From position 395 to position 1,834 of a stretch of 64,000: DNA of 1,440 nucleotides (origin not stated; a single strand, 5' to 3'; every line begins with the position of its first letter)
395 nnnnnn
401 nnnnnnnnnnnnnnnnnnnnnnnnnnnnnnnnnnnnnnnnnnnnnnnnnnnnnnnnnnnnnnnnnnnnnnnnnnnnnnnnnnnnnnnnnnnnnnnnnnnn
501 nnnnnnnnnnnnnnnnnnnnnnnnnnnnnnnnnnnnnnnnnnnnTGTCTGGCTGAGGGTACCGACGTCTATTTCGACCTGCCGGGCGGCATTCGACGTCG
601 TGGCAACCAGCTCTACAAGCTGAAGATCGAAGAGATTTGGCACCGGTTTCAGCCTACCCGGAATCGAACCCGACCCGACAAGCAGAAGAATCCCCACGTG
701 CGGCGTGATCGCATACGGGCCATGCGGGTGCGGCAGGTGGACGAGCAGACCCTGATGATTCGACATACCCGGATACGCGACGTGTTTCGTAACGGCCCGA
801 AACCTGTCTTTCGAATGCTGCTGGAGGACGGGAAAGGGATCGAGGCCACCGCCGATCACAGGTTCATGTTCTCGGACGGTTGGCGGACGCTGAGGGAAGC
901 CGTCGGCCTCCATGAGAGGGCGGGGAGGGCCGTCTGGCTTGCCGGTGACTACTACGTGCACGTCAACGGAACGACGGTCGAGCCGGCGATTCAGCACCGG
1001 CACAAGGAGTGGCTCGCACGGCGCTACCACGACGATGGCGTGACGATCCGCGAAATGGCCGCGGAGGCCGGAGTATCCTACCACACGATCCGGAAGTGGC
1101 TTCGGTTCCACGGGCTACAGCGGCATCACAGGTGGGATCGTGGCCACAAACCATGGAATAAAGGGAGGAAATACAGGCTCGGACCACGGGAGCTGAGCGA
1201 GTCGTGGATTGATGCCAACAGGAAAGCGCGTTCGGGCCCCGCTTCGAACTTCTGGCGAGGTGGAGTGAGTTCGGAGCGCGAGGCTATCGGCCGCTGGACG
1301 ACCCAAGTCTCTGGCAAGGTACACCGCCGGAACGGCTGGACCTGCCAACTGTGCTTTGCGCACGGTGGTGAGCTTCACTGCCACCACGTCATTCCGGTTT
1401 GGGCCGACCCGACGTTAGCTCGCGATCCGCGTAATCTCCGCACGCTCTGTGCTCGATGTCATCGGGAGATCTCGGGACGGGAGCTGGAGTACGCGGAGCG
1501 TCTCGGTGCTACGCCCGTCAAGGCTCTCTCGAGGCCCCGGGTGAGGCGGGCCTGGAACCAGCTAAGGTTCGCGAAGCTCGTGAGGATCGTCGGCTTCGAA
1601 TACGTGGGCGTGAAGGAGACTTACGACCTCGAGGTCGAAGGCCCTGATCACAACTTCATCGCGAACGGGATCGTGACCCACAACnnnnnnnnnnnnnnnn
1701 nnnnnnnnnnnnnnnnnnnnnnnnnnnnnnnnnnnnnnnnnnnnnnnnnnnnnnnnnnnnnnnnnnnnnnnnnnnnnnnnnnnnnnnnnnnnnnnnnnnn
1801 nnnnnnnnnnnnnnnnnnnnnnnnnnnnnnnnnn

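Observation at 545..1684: HNH-endonuclease intein splitting the RHR catalytic motif of ThyX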

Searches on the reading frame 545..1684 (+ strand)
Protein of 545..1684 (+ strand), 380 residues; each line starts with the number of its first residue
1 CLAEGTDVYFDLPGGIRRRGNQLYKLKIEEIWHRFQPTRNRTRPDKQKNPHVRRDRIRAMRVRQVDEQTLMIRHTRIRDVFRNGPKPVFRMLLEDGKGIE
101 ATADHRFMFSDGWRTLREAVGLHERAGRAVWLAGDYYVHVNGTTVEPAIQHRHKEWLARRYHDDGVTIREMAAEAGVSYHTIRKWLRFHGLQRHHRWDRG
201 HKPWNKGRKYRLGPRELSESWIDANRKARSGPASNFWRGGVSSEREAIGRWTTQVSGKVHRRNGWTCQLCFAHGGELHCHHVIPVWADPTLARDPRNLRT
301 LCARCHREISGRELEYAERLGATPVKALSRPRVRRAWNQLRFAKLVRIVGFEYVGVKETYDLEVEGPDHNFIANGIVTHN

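Call 3: search_protein_families(library=pfam, proteins=[window:545-1684:+], max_evalue=1)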
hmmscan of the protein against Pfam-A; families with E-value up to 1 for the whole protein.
window:545-1684:+ (380 aa): 15 families
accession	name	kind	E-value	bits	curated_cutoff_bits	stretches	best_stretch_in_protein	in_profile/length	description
PF14890.11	Intein_splicing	-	1.3e-10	41.7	35.8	1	62-380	23-155/155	Intein splicing domain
PF01844.29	HNH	-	1.8e-07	31.6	21.4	1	267-309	1-44/47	HNH endonuclease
PF13518.12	HTH_28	-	0.0012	19.3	25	1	159-187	7-34/52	Helix-turn-helix domain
PF00376.29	MerR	-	0.0012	19.1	28.2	1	167-187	1-21/38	MerR family regulatory protein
PF13411.12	MerR_1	-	0.0014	19.1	21.6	1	167-195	2-30/69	MerR HTH family regulatory protein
PF01527.26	HTH_Tnp_1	-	0.003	18.2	24.1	1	154-187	12-45/75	Transposase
PF13384.12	HTH_23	-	0.0066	16.7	24.6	1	159-187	12-39/50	Homeodomain-like domain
PF13551.12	HTH_29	-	0.014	15.9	28.1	1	162-187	8-34/64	Winged helix-turn helix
PF19575.5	HTH_58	-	0.02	15.2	23.8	1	155-187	17-48/62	Helix-turn-helix domain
PF12728.13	HTH_17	-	0.072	13.8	27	1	167-212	3-38/51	Helix-turn-helix domain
PF00392.27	GntR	-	0.072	13.2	27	0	167-184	26-43/64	Bacterial regulatory proteins, gntR family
PF09862.15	DUF2089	-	0.077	13.1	33.4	1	168-186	19-37/47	Domain of unknown function (DUF2089)-HTH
PF04545.22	Sigma70_r4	-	0.089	12.8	24.1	1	152-184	8-39/50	Sigma-70, region 4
PF08822.17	DUF1804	-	0.11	12.8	29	1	153-187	7-41/164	Protein of unknown function (DUF1804)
PF00356.27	LacI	-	0.2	11.9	27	1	167-184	1-18/46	Bacterial regulatory proteins, lacI family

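Call 4: search_protein_families(library=ncbifam, proteins=[window:545-1684:+], max_evalue=1)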
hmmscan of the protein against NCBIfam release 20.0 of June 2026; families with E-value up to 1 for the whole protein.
window:545-1684:+ (380 aa): 21 families
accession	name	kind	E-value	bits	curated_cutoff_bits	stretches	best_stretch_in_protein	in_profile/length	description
NF005852.0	PRK07773.1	equivalog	1.2e-17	63.5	780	2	58-118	423-483/886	replicative DNA helicase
NF038136.1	rSAM_Rv_intein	exception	5.8e-08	32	700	1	84-380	125-334/574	intein-containing Rv2578c family radical SAM protein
TIGR01443.1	intein_Cterm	domain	4.7e-07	29.9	15.6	1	358-380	1-23/24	intein C-terminal splicing region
NF040563.1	guided_IscB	equivalog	4.5e-06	26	175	1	255-316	183-242/314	RNA-guided endonuclease IscB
TIGR01445.1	intein_Nterm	domain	4.2e-05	24.5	24.5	1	1-108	1-82/83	intein N-terminal splicing region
NF038162.1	RtcB_rel_intein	exception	4.3e-05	21.7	1150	1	352-380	548-578/961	intein-containing RtcB family protein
NF003158.0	PRK04132.1-3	equivalog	7.5e-05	20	1750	1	85-115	701-731/1437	replication factor C small subunit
NF033546.1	transpos_IS21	equivalog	0.0011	18.6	160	1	159-205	2-43/294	IS21 family transposase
NF007079.0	PRK09532.1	equivalog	0.0029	15.9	1525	1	61-112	803-853/876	DNA polymerase III subunit alpha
NF006207.0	PRK08332.1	equivalog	0.007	13.6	2400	1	80-118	940-978/1684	vitamin B12-dependent ribonucleotide reductase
NF040595.1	HTH_Cbp1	equivalog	0.01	15.7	140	1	158-193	8-43/135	CRISPR DNA repeat-binding protein Cbp1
NF011418.0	PRK14845.1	equivalog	0.011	13.4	756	1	338-380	436-474/1049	translation initiation factor IF-2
NF038098.1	GyrA_w_intein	exception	0.015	13.2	1850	1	348-380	505-537/1232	intein-containing DNA gyrase subunit A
NF033545.0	transpos_IS630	equivalog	0.019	14.4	100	1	159-188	6-35/299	IS630 family transposase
NF047595.1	IS66_ISRel24_TnpA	equivalog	0.029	15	74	1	154-190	10-46/113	IS66-like element accessory protein TnpA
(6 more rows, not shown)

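Call 9: find_homologous_proteins(query=window:545-1684:+, max_evalue=0.001)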
Query window:545-1684:+ (380 aa): 483 proteins with E <= 0.001 among 5580 candidates; the best 120 are listed.
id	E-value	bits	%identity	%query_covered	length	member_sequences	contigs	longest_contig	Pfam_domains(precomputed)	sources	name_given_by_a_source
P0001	2.1e-158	545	63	100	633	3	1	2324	PF13384.13,PF01844.30,PF02511.21,PF14890.12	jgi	jgi:thymidylate synthase (FAD)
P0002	6.3e-157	540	61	100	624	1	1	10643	PF13384.13,PF01844.30,PF02511.21,PF14890.12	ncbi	ncbi:MAG: FAD-dependent thymidylate synthase, partial [Gemmatimonadota bacterium]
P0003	2.3e-156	539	62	100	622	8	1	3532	PF00376.30,PF13411.13,PF01844.30,PF02511.21,PF14890.12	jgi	jgi:thymidylate synthase (FAD)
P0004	7.5e-155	534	61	100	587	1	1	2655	PF13384.13,PF01844.30,PF02511.21,PF14890.12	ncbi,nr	ncbi:MAG: FAD-dependent thymidylate synthase, partial [Longimicrobiales bacterium]|nr:FAD-dependent 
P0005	1.4e-151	523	61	100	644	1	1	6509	PF01844.30,PF02511.21,PF14890.12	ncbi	ncbi:MAG: FAD-dependent thymidylate synthase, partial [Chloroflexia bacterium]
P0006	1.6e-143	496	52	60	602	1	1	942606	PF13384.13,PF13551.13,PF01844.30,PF13518.13,PF02511.21,PF08281.19,PF14890.12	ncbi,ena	-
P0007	8.0e-136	471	57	100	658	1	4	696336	PF01844.30,PF02511.21,PF14890.12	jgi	jgi:thymidylate synthase (FAD)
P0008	3.2e-135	469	58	100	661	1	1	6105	PF01844.30,PF02511.21,PF14890.12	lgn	-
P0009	8.3e-134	464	65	79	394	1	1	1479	PF02511.21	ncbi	ncbi:MAG TPA: FAD-dependent thymidylate synthase, partial [Planctomycetaceae bacterium]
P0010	1.5e-132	460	53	100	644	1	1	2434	PF01844.30,PF02511.21,PF14890.12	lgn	-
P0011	4.8e-130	452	60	84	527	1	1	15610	PF01844.30,PF02511.21,PF14890.12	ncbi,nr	ncbi:MAG: FAD-dependent thymidylate synthase [Planctomycetes bacterium]|nr:FAD-dependent thymidylate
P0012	2.3e-129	450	53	100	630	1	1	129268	PF01844.30,PF02511.21,PF14890.12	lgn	-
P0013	1.2e-128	447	59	85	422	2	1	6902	PF01844.30,PF02511.21,PF14890.12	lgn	-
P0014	1.0e-126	441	63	84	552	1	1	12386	PF13384.13,PF01844.30,PF02511.21,PF14890.12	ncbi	ncbi:MAG: FAD-dependent thymidylate synthase [Gemmatimonadota bacterium]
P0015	9.3e-126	438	55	100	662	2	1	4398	PF01844.30,PF02511.21,PF14890.12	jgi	-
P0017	5.9e-123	429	47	100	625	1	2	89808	PF01844.30,PF02511.21,PF14890.12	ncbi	-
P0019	1.2e-120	421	61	51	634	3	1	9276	PF01844.30,PF02511.21,PF14890.12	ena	-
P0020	4.4e-120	419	59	84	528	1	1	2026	PF01844.30,PF02511.21,PF14890.12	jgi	jgi:thymidylate synthase (FAD)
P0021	1.1e-119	418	59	83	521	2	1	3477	PF01844.30,PF02511.21,PF14890.12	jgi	jgi:thymidylate synthase (FAD)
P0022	8.6e-111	389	48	100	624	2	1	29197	PF01844.30,PF02511.21,PF14890.12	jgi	jgi:thymidylate synthase (FAD)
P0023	9.4e-111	388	58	76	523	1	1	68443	PF01844.30,PF02511.21,PF14890.12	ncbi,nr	ncbi:MAG: FAD-dependent thymidylate synthase [Gemmatimonadota bacterium]|nr:FAD-dependent thymidylat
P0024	1.5e-110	388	56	83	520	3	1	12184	PF01844.30,PF02511.21,PF14890.12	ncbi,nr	ncbi:MAG TPA: FAD-dependent thymidylate synthase [bacterium]|nr:FAD-dependent thymidylate synthase [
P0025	1.7e-110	388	60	76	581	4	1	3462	PF01844.30,PF02511.21,PF14890.12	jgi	jgi:hypothetical protein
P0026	3.4e-109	383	45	100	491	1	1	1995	PF01844.30,PF02511.21,PF14890.12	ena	-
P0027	5.5e-109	383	60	76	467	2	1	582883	PF13384.13,PF01844.30,PF02511.21,PF14890.12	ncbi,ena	-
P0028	4.4e-108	380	48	100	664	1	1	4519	PF13384.13,PF01844.30,PF02511.21,PF14890.12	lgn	-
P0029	4.8e-108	380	56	84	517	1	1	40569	PF01844.30,PF02511.21,PF14890.12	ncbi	ncbi:MAG: FAD-dependent thymidylate synthase [Gemmatimonadota bacterium]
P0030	3.9e-106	373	49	53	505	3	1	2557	PF13384.13,PF13936.13,PF01844.30,PF13518.13,PF02511.21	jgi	-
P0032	1.5e-101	358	46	100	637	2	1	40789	PF01844.30,PF02511.21,PF14890.12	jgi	jgi:thymidylate synthase (FAD)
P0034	1.0e-100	355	58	71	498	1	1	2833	PF01844.30,PF02511.21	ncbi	ncbi:MAG: FAD-dependent thymidylate synthase, partial [Gemmatimonadales bacterium]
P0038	3.4e-98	347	48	82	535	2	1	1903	PF01844.30,PF02511.21,PF14890.12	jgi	-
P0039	2.8e-97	344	56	41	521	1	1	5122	PF01844.30,PF02511.21,PF14890.12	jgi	jgi:flavin-dependent thymidylate synthase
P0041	4.4e-95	337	44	100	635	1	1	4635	PF01844.30,PF02511.21,PF14890.12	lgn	-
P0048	4.3e-92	327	63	61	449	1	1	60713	PF01844.30,PF02511.21,PF14890.12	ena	-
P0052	6.4e-87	310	59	60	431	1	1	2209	PF01844.30,PF02511.21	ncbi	ncbi:MAG: FAD-dependent thymidylate synthase, partial [Calditrichia bacterium]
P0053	2.0e-86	308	43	100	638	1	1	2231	PF01844.30,PF02511.21,PF14890.12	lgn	-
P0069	1.4e-83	299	58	63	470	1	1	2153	PF13411.13,PF01844.30,PF02511.21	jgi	jgi:thymidylate synthase (FAD)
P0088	1.5e-79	286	48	83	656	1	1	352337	PF01844.30,PF02511.21,PF14890.12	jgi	jgi:thymidylate synthase (FAD)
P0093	1.4e-78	282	46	80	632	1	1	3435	PF13384.13,PF13936.13,PF01844.30,PF02511.21,PF08281.19,PF14890.12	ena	-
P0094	2.5e-78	282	48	80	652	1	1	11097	PF19575.6,PF13384.13,PF01844.30,PF02511.21,PF14890.12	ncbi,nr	ncbi:MAG TPA: FAD-dependent thymidylate synthase [Actinomycetota bacterium]|nr:FAD-dependent thymidy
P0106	6.9e-77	277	46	86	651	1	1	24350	PF19575.6,PF01844.30,PF02511.21,PF14890.12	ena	-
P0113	2.1e-76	275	47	86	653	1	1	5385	PF13384.13,PF01844.30,PF02511.21,PF14890.12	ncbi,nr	ncbi:MAG TPA: FAD-dependent thymidylate synthase [Actinomycetota bacterium]|nr:FAD-dependent thymidy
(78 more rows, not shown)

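Call 15: find_related_loci(query=A1, collection=genome_contigs, flank=3000)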
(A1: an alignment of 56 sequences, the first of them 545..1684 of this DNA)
Query A1 (380 aa) in genome_contigs; peptide patterns used: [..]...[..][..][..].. (x = any residue, [..] = any of these).
600 stretches matched a pattern (row limit reached: there are more); 207 encode a relative of the query (tblastn E <= 1e-3); the best 80 are kept; 80 distinct loci.
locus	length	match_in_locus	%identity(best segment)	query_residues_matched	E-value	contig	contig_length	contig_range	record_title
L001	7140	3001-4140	67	1-380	3e-171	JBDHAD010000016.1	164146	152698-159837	MAG: Gemmatimonadota bacterium isolate M3-44_Bin_137 M3-44_Bin_137_scaffold_1715, whole genome shotgun sequence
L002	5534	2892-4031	65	1-380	3e-171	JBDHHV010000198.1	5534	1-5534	MAG: Gemmatimonadota bacterium isolate M8-62_Bin_309 M8-62_Bin_309_scaffold_120534, whole genome shotgun sequence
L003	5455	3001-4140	62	1-380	8e-165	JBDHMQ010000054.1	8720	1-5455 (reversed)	MAG: Gemmatimonadota bacterium isolate Meg22_46_Bin_203 Meg22_46_Bin_203_scaffold_19707, whole genome shotgun sequence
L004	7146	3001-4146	63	1-380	4e-163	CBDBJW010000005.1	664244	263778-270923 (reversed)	MAG: Longimicrobiales bacterium isolate 57323707-b78b-48dd-9f05-8cd68fe8b88b genome assembly, contig: contig_5, whole ge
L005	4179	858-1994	62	1-380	8e-168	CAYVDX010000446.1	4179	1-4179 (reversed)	MAG TPA_asm: uncultured Calditrichaceae bacterium isolate SRP163575_co2_215 genome assembly, contig: NODE_28960_length_4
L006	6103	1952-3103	63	1-380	2e-160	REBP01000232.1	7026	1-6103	MAG: Gemmatimonadales bacterium isolate LCM1.Bin21 NODE_15663_length_7026_cov_25.9068, whole genome shotgun sequence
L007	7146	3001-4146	62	1-380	1e-156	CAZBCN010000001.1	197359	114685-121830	MAG TPA_asm: uncultured Gemmatimonas sp. isolate SRP287453_co1_83 genome assembly, contig: NODE_45_length_197359_cov_9.2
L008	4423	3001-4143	62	1-380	2e-157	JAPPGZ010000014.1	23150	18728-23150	MAG: Gemmatimonadota bacterium isolate RHO1_bin_69 NODE_3685_length_23150_cov_156.402468, whole genome shotgun sequence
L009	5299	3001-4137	59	1-380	2e-157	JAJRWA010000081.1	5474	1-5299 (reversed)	MAG: Candidatus Krumholzibacteriota bacterium isolate Dive96_bin2.115 k141_1273799, whole genome shotgun sequence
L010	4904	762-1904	58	1-380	4e-145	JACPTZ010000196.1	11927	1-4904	MAG: Planctomycetota bacterium isolate NC_groundwater_745_Ag_S-0.65um_67_9 S37_SO-6_scaffold_610577, whole genome shotgu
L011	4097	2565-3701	56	1-380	4e-148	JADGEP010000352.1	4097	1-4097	MAG: Candidatus Krumholzibacteriia bacterium isolate BB39 NODE_352_length_4097_cov_3.431841, whole genome shotgun sequen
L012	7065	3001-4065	58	1-380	8e-144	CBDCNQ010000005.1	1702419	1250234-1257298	MAG: Longimicrobiales bacterium isolate d8bee37e-1321-4159-a081-4b2882c6cdfe genome assembly, contig: contig_5, whole ge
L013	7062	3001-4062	59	1-380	1e-143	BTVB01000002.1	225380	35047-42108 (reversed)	MAG: Gemmatimonadota bacterium AMX-MBFR-53 DNA, sequence02, whole genome shotgun sequence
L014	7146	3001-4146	62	1-380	8e-146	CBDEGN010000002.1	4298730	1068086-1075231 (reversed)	MAG: Longimicrobiales bacterium isolate 80fc88f1-1ec1-4d60-8a5e-1a92744ba94c genome assembly, contig: contig_2, whole ge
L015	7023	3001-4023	49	1-380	2e-114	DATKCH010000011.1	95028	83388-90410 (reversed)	MAG TPA_asm: Longimicrobiales bacterium isolate SMAG_U14441 k141_804212, whole genome shotgun sequence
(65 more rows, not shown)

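Call 18: search_solved_structures(query=window:545-1684:+, max_evalue=1, show_alignments=2)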
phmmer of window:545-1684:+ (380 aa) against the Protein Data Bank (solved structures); distinct sequences matched with E-value up to 1: 35.
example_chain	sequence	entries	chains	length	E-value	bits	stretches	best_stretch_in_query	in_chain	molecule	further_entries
1mi8_A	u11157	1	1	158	2.9e-12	49.2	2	61-119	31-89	DnaB intein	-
4o1r_A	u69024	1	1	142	4.8e-10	41.9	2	63-120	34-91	Replicative DNA helicase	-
6frh_A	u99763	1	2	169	6.7e-10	41.4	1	62-119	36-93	Replicative DNA helicase,Replicative DNA helicase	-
6frg_A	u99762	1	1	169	6.7e-10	41.4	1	62-119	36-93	Replicative DNA helicase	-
6fre_A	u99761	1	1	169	1.6e-08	36.8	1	62-119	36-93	Replicative DNA helicase,Replicative DNA helicase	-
7qil_A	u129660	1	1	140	1.4e-05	27.2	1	82-113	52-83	DnaE intein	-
2keq_A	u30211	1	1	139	8.5e-05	24.6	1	82-113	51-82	DNA polymerase III alpha subunit, Nucleic acid binding OB-fold tRNA/helicase-type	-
4kl5_A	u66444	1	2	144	9.4e-05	24.4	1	82-113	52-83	DNA polymerase III, alpha subunit, Nucleic acid binding, OB-fold, tRNA/helicase-type chime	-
1zd7_A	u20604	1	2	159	0.00013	23.9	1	82-112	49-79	DNA polymerase III alpha subunit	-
5ol7_A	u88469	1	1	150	0.00015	23.7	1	82-113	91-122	DNA-directed DNA polymerase,DNA-directed DNA polymerase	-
3nzm_A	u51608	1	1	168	0.00016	23.7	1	82-112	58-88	DNA polymerase III subunit alpha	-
5ol6_A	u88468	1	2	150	0.00018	23.5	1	82-113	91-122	Nucleic acid binding, OB-fold, tRNA/helicase-type,DNA-directed DNA polymerase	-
1zde_A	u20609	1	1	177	0.00032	22.7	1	82-112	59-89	DNA polymerase III alpha subunit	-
4kl6_A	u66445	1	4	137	0.00056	21.9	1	83-112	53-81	DNA-directed DNA polymerase,Nucleic acid binding, OB-fold, tRNA/helicase-type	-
4gig_A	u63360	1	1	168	0.0008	21.4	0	338-379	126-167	DNA polymerase III subunit alpha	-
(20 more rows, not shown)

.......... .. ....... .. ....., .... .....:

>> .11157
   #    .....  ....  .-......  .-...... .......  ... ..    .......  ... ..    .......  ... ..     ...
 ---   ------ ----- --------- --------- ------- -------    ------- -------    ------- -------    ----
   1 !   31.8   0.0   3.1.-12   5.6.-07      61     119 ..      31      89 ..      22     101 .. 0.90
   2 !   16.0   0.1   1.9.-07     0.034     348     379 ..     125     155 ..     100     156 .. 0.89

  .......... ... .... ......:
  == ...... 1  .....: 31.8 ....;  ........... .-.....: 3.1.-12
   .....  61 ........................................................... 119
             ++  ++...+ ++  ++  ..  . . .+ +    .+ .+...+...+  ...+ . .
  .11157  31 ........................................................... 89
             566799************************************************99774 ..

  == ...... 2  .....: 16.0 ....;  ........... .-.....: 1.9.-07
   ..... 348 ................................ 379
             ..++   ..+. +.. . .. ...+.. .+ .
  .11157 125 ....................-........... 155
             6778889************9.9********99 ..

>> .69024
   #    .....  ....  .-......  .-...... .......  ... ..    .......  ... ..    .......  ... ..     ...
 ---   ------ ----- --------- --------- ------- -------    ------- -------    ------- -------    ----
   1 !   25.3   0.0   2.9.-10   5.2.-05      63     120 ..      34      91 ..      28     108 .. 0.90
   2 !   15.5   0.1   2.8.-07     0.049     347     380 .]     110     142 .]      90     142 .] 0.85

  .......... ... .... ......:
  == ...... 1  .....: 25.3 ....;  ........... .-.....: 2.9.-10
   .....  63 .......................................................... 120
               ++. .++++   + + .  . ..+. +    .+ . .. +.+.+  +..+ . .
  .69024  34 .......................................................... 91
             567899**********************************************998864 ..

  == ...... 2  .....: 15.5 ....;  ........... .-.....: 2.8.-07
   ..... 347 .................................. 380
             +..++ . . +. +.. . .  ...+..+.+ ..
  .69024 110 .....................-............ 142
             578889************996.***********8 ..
